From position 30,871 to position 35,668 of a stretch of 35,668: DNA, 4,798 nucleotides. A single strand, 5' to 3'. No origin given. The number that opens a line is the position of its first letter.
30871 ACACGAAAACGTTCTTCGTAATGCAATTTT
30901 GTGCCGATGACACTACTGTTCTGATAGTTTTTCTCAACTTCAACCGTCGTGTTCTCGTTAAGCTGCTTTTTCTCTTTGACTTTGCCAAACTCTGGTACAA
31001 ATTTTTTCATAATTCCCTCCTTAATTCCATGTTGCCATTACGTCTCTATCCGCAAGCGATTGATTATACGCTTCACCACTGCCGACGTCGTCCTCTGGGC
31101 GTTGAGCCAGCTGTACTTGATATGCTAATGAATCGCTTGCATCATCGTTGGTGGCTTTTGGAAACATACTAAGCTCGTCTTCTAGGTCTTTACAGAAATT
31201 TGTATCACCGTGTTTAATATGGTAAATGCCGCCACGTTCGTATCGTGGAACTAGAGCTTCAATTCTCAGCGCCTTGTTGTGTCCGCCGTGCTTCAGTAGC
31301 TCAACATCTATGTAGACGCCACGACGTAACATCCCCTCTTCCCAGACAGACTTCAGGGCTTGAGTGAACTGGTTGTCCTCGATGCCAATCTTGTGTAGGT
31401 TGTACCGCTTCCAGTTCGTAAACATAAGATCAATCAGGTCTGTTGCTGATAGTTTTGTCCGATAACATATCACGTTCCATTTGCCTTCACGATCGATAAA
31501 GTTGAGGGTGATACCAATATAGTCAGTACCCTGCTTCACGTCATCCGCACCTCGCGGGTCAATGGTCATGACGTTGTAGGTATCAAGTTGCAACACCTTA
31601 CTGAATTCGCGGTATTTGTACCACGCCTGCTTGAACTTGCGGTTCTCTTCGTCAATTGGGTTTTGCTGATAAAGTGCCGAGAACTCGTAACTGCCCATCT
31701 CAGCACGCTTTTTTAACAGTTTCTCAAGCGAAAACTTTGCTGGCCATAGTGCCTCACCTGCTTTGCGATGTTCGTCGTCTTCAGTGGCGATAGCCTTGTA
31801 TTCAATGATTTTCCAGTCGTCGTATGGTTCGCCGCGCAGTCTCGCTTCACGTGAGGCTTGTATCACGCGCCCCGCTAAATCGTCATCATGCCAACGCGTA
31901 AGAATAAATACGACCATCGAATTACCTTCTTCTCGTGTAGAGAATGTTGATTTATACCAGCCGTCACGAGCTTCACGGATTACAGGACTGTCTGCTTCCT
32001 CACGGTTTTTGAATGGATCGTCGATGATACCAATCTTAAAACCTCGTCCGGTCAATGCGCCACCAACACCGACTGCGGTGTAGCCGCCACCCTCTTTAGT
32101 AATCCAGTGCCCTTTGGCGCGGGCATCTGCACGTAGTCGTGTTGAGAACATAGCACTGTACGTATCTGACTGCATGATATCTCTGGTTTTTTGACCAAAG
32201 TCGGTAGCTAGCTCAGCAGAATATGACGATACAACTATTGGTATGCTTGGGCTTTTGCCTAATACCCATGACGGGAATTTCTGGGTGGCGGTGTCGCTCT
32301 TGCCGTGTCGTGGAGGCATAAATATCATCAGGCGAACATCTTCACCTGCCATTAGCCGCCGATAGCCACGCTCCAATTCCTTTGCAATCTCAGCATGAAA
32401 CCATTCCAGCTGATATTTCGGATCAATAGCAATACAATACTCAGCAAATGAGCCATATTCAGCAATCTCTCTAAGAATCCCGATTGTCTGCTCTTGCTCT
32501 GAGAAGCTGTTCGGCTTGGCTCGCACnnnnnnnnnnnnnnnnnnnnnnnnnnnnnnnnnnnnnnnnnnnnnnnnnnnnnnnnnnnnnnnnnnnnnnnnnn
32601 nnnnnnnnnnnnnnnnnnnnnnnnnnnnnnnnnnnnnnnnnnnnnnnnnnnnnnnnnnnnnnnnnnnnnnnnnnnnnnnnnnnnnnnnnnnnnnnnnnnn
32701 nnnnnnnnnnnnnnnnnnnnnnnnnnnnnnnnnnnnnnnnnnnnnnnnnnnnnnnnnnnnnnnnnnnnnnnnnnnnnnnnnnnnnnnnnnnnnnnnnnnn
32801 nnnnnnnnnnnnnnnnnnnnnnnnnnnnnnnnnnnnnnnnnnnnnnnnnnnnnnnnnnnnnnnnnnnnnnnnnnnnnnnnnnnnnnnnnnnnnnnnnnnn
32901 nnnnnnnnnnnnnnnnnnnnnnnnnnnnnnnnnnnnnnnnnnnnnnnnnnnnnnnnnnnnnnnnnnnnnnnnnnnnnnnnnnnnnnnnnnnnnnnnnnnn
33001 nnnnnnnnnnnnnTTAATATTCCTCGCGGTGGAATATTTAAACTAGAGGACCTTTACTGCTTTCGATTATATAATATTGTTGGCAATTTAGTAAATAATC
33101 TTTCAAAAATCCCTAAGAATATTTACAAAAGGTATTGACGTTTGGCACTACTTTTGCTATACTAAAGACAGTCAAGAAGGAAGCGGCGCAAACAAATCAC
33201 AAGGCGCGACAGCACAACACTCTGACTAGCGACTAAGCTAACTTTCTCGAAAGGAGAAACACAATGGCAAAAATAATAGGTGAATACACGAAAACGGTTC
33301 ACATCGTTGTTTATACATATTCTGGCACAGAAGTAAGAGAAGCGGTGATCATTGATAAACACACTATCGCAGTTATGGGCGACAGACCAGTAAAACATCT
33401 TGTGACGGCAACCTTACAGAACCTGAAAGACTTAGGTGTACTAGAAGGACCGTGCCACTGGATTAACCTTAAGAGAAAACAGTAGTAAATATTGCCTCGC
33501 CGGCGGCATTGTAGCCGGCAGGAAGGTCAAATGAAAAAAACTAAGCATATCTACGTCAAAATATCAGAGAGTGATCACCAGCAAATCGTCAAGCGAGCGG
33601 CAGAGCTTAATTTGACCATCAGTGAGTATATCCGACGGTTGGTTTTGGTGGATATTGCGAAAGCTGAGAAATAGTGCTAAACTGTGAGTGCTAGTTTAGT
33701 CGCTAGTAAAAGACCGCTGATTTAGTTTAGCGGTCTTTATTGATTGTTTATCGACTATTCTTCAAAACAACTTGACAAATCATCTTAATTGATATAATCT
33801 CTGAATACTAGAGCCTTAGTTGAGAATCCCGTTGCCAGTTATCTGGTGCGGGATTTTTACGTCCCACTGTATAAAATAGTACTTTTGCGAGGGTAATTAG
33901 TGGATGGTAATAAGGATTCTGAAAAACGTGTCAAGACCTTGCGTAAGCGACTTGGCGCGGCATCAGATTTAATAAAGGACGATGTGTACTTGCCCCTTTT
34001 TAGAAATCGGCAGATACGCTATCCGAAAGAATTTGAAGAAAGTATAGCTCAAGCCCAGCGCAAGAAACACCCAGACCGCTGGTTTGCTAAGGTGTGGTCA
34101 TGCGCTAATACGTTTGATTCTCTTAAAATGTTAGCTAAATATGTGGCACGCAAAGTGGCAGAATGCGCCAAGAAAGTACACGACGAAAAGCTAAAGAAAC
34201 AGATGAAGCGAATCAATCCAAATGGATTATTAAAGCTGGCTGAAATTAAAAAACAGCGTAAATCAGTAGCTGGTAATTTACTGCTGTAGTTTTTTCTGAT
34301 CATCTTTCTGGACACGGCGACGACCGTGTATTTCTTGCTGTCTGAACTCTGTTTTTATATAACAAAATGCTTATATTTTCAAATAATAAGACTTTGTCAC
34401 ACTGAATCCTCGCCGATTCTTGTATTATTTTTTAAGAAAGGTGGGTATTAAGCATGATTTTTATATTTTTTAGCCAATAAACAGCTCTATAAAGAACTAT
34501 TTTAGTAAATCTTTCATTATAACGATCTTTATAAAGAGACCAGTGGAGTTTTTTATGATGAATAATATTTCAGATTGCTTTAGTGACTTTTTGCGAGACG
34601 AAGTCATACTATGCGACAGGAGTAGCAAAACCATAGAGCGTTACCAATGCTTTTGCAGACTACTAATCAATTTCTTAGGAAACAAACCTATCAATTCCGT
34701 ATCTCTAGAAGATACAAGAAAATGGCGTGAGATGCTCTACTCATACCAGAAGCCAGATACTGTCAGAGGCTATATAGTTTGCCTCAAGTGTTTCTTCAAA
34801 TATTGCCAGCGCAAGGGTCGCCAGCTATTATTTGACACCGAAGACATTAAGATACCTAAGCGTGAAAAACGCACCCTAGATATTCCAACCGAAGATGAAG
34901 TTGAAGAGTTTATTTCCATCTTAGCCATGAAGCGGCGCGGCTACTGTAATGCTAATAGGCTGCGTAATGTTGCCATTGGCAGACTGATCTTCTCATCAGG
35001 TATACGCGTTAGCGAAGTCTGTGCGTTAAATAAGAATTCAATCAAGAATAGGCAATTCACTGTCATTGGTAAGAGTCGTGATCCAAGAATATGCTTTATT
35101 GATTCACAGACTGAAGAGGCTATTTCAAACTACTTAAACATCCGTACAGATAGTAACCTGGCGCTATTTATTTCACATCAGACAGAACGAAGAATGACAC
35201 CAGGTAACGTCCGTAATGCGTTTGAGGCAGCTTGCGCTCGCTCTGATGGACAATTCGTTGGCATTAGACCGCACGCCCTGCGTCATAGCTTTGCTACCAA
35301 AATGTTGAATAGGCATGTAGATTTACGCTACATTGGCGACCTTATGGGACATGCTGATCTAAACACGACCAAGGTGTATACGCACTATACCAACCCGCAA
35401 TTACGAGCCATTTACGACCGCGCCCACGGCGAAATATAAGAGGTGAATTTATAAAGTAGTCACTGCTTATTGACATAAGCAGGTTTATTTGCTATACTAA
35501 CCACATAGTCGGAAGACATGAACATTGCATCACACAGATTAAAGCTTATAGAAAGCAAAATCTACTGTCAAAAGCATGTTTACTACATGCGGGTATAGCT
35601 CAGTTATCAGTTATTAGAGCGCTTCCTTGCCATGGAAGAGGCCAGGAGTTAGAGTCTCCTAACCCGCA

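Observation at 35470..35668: Integrase-adjacent tRNA-Gly(GCC)-like gene with non-canonical elbow, its own consensus promoter and tandem terminators; its 3' 52 nt is the terminal direct repeat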

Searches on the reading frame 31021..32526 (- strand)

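Call 31: search_protein_families(library=phrogs, proteins=[window:31021-32526:-], max_evalue=0.001)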
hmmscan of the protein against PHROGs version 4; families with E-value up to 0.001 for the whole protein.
window:31021-32526:- (501 aa): 4 families
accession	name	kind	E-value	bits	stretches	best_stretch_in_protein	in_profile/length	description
phrog_38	-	head and packaging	1.8e-96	325.5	1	23-479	269-708/760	terminase large subunit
phrog_4758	-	head and packaging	2.9e-59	201.3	1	24-250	20-240/243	terminase large subunit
phrog_5573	-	head and packaging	9.5e-26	91.7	1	236-471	10-231/250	terminase large subunit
phrog_30251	-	head and packaging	4.5e-25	89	1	57-338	49-322/799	terminase large subunit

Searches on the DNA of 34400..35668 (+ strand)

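Call 5: search_rna_families(source=window, start=35300, end=35668, threshold=evalue, max_evalue=10, show_alignments=3)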
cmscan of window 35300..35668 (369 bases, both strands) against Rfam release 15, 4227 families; matches with E-value up to 10: 5.
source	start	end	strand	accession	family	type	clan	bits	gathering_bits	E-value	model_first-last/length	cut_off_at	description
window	35589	35668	+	RF00005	tRNA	Gene; tRNA;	CL00001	49.4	29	8.4e-10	1-71/71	no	tRNA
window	35416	35463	+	RF03020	RT-17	Gene; sRNA;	-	17.2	40.4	1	1-95/95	no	RT-17 RNA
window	35608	35663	-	RF01668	P10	Gene; sRNA;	-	13.3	37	2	1-72/72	no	Pseudomonas sRNA P10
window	35547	35618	-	RF02288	TtnuCD11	Gene; snRNA; snoRNA; CD-box;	-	10.7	70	7.1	1-74/74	no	Tetrahymena snoRNA TtnuCD11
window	35458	35544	-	RF02474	GlsR5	Gene; snRNA; snoRNA; CD-box;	-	10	100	9.6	1-89/89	no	Small nucleolar RNA GlsR5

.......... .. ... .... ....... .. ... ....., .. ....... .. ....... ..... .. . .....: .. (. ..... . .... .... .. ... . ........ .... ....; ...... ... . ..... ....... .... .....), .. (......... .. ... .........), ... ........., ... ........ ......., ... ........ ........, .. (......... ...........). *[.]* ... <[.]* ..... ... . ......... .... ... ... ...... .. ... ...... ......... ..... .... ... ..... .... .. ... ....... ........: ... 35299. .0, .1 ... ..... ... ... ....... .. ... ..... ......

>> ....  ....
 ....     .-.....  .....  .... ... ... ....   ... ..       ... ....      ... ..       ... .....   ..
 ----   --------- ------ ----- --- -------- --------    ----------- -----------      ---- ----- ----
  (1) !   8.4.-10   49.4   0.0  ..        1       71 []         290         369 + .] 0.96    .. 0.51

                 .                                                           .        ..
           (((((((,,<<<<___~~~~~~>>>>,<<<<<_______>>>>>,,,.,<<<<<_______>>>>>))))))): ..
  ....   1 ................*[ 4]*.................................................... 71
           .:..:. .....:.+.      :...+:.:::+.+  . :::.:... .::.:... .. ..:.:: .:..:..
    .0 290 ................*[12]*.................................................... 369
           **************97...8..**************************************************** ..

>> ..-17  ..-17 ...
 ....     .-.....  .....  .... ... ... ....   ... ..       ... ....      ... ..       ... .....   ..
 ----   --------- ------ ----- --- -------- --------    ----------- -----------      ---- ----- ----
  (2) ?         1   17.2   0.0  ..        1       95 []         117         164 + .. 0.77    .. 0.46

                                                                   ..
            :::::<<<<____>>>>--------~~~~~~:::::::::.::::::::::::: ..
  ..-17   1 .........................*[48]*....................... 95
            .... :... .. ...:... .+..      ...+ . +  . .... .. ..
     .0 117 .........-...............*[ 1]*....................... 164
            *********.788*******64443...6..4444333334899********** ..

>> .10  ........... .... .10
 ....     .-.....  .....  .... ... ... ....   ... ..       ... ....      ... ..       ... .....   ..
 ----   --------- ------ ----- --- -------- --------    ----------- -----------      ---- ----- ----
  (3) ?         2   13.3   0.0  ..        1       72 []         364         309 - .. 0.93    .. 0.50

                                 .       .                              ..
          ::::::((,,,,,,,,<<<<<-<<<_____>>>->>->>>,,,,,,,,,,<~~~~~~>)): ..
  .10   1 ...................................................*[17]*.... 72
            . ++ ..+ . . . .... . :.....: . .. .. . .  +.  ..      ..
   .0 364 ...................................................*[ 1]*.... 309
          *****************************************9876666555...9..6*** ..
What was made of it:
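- Rfam scores it above threshold (49.4 bits, call 5). No known RNA family matches the leader (call 5).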

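Call 8: search_dna_similar(query=window:34400-35668:+, collection=phages, mode=distant)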
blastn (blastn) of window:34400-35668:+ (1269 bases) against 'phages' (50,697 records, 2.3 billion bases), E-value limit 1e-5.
No match.
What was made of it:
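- Tried and rejected: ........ phages. blastn of the integrase-attP region found no match (call 8).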
